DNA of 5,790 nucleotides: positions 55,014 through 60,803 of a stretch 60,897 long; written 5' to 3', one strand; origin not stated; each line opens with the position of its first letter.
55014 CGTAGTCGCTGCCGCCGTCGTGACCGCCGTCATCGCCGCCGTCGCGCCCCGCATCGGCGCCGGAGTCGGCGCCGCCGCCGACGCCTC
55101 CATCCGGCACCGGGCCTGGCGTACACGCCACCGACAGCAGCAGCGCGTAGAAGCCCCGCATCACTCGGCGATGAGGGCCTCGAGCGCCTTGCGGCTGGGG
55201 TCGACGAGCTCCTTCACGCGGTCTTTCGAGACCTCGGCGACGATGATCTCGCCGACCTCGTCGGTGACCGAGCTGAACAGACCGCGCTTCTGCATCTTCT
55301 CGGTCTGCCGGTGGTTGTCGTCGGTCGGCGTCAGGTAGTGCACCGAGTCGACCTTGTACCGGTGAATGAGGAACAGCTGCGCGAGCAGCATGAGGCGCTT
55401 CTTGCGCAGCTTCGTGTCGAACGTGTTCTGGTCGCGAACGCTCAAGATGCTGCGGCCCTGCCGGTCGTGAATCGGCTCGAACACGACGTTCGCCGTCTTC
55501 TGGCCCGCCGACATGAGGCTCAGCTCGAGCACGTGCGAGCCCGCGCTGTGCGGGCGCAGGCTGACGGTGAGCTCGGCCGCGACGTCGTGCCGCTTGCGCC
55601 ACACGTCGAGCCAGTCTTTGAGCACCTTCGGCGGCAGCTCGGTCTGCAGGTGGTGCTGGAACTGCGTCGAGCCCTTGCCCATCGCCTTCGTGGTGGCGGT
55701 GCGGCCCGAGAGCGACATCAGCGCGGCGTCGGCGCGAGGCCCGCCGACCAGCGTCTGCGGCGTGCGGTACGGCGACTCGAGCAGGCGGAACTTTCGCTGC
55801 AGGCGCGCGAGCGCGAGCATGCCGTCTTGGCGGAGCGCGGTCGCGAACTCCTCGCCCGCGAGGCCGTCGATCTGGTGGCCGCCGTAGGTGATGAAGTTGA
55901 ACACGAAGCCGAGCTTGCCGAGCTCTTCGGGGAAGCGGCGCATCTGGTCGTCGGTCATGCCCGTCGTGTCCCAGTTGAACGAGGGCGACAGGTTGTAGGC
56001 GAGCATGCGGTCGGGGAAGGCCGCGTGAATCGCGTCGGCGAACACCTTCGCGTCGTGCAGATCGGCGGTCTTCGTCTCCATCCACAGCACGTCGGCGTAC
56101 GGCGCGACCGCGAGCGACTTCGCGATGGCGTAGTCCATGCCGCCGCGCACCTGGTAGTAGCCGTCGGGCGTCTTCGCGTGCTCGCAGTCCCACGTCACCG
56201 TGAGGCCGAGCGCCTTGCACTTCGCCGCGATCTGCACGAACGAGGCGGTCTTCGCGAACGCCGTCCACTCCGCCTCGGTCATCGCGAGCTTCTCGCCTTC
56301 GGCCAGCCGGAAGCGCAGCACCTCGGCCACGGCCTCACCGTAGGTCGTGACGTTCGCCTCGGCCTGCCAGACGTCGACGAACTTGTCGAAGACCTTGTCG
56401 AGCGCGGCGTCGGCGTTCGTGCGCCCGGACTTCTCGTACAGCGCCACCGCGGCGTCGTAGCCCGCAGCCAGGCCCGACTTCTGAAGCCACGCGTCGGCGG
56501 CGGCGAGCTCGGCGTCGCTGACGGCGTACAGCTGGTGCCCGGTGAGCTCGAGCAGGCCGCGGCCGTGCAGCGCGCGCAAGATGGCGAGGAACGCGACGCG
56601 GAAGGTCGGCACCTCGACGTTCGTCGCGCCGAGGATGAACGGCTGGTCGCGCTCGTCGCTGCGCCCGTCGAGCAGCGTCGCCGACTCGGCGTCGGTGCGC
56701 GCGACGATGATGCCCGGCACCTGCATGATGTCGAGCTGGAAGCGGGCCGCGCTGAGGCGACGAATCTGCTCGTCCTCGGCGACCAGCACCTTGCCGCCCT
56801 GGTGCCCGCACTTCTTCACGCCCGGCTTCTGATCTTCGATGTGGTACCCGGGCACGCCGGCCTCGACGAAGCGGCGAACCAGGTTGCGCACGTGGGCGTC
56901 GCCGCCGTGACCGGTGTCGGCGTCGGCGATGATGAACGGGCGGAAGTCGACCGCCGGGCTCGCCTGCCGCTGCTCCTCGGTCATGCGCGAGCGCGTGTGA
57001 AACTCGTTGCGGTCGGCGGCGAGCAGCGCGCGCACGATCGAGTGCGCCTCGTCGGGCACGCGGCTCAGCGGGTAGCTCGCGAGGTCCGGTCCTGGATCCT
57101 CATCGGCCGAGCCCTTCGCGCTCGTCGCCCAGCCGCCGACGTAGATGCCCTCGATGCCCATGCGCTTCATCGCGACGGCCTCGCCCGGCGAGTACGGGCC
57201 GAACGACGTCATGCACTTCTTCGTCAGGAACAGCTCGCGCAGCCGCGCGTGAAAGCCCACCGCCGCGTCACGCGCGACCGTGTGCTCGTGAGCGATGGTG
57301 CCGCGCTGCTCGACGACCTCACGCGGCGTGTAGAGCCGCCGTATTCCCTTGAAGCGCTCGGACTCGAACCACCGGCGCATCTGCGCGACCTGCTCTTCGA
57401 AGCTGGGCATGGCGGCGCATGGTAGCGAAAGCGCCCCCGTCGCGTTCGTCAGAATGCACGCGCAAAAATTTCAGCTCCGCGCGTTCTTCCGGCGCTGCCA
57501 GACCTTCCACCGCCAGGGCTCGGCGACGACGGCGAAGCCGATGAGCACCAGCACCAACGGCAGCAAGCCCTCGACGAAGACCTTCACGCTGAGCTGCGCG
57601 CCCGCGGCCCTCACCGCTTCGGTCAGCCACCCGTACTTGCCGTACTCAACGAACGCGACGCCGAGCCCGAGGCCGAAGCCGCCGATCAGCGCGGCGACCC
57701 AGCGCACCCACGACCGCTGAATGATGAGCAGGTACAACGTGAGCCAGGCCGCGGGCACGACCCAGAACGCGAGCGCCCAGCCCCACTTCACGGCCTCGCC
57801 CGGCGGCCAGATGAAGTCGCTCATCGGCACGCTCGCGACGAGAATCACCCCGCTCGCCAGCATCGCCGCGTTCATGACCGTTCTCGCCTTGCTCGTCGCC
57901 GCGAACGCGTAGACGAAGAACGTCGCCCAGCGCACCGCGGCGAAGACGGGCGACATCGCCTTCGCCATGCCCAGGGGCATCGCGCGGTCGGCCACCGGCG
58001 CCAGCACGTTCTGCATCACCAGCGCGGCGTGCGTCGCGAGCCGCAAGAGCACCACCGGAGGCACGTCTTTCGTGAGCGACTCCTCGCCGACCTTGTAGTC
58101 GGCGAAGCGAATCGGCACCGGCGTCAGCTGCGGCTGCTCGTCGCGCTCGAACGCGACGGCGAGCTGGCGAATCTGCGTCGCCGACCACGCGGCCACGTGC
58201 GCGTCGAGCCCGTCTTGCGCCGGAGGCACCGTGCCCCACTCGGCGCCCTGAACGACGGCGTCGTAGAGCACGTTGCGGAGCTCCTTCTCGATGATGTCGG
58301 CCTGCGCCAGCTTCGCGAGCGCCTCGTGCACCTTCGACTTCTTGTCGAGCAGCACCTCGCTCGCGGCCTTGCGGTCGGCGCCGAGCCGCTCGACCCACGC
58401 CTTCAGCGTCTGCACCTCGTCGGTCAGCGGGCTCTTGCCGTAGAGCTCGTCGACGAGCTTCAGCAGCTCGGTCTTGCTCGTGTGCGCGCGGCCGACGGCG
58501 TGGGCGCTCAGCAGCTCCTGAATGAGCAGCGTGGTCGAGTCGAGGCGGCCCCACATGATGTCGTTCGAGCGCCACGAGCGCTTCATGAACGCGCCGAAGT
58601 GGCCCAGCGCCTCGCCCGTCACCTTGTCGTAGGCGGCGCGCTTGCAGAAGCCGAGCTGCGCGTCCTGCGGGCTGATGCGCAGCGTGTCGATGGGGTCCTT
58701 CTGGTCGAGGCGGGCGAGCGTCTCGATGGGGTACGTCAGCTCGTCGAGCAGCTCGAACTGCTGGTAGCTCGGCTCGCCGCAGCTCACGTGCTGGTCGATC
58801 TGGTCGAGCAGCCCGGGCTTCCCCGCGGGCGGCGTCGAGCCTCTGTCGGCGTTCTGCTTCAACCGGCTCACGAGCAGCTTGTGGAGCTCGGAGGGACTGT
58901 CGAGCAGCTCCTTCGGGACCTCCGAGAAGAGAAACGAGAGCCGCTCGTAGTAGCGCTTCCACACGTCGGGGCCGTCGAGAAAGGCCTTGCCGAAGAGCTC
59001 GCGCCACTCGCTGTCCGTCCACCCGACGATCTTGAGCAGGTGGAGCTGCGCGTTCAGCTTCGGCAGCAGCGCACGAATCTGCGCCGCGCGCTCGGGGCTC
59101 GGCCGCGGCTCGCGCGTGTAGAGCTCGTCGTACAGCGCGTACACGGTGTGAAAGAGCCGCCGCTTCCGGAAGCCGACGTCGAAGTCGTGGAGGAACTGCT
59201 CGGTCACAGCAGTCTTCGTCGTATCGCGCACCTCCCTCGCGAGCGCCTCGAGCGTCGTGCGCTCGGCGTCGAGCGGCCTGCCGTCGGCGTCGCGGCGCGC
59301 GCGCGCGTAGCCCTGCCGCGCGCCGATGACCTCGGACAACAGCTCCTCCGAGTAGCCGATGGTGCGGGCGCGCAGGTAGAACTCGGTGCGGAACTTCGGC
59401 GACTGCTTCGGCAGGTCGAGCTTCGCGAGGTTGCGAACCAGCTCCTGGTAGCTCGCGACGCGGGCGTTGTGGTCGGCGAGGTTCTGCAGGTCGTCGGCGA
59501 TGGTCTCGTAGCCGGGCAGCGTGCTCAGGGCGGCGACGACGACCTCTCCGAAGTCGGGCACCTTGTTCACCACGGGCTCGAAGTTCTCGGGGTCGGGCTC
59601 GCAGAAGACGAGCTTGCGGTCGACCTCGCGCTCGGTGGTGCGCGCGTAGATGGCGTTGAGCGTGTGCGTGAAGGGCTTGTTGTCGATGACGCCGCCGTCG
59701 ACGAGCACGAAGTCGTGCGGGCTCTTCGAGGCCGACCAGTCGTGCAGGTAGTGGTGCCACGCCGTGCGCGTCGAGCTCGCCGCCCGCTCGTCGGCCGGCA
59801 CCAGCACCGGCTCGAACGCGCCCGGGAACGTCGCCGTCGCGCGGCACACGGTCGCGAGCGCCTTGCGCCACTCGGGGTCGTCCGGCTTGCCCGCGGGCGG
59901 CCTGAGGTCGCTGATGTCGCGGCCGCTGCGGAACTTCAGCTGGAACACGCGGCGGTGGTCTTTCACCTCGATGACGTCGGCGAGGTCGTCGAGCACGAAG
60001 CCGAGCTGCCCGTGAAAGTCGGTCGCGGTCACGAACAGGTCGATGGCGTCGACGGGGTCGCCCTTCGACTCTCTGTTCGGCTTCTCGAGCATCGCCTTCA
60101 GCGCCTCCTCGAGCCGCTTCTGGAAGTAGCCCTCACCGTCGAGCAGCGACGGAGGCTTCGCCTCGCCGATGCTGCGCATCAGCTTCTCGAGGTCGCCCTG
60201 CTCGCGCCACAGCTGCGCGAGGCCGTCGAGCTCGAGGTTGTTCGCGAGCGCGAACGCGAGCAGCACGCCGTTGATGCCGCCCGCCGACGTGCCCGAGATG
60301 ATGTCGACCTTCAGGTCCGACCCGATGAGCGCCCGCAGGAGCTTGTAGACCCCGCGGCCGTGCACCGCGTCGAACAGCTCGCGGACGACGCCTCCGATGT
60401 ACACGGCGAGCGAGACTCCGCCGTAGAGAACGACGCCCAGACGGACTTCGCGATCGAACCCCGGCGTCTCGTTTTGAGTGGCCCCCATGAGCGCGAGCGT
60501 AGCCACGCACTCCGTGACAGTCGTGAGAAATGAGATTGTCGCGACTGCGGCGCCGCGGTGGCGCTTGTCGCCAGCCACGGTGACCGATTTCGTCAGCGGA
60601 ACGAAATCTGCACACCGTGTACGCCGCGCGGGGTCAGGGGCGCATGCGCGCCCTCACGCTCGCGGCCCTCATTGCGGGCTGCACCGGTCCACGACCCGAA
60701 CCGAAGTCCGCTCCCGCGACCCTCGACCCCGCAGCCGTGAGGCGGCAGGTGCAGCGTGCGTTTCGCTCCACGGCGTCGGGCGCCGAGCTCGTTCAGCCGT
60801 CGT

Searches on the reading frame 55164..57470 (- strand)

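Call 76: search_protein_families(library=pfam, proteins=[window:55164-57470:-], max_evalue=0.00001)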
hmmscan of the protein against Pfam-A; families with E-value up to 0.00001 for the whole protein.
window:55164-57470:- (769 aa): 2 families
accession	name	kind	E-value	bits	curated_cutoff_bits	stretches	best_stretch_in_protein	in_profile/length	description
PF00463.27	ICL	-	3e-118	396.1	26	2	28-361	2-319/526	Isocitrate lyase family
PF13714.12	PEP_mutase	-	3.8e-11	43.4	31.5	1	159-261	53-147/240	Phosphoenolpyruvate phosphomutase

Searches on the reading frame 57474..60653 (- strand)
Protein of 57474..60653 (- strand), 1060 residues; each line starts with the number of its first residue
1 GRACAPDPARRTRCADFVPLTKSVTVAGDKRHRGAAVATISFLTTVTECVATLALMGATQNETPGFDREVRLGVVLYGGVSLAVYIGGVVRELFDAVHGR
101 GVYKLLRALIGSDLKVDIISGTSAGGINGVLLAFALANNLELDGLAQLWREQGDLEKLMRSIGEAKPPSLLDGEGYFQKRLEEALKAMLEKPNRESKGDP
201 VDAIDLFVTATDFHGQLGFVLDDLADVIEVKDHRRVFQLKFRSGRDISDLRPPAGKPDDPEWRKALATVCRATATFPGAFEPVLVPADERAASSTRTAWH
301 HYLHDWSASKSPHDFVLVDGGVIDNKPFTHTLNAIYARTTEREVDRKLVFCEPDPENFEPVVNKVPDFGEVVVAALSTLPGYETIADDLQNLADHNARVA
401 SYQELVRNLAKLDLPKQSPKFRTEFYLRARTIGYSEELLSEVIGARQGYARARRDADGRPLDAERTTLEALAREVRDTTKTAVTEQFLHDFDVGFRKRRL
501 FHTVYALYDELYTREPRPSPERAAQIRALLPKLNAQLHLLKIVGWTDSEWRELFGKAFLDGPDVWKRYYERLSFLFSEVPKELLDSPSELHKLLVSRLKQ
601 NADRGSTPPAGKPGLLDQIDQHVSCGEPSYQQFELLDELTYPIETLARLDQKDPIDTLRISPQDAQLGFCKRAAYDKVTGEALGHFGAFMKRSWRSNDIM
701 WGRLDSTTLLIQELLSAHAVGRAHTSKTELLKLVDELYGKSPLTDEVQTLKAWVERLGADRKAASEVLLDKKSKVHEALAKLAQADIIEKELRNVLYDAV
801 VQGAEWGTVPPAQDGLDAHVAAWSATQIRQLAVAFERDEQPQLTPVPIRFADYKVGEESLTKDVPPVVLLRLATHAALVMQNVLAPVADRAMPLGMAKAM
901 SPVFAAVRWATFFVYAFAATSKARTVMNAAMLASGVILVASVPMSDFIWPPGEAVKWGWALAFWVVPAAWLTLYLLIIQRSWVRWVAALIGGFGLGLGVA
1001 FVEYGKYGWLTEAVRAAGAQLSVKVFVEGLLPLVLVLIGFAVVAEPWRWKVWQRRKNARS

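Call 76: search_protein_families(library=pfam, proteins=[window:57474-60653:-], max_evalue=0.00001)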
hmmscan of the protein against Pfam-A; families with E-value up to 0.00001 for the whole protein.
window:57474-60653:- (1060 aa): 2 families
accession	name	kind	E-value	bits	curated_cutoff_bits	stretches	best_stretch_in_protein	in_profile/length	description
PF11856.13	DUF3376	-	4.9e-29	102.5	25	1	633-795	317-471/514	Protein of unknown function (DUF3376)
PF01734.28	Patatin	-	5.2e-18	66.4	27.7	1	75-329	2-188/191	Patatin-like phospholipase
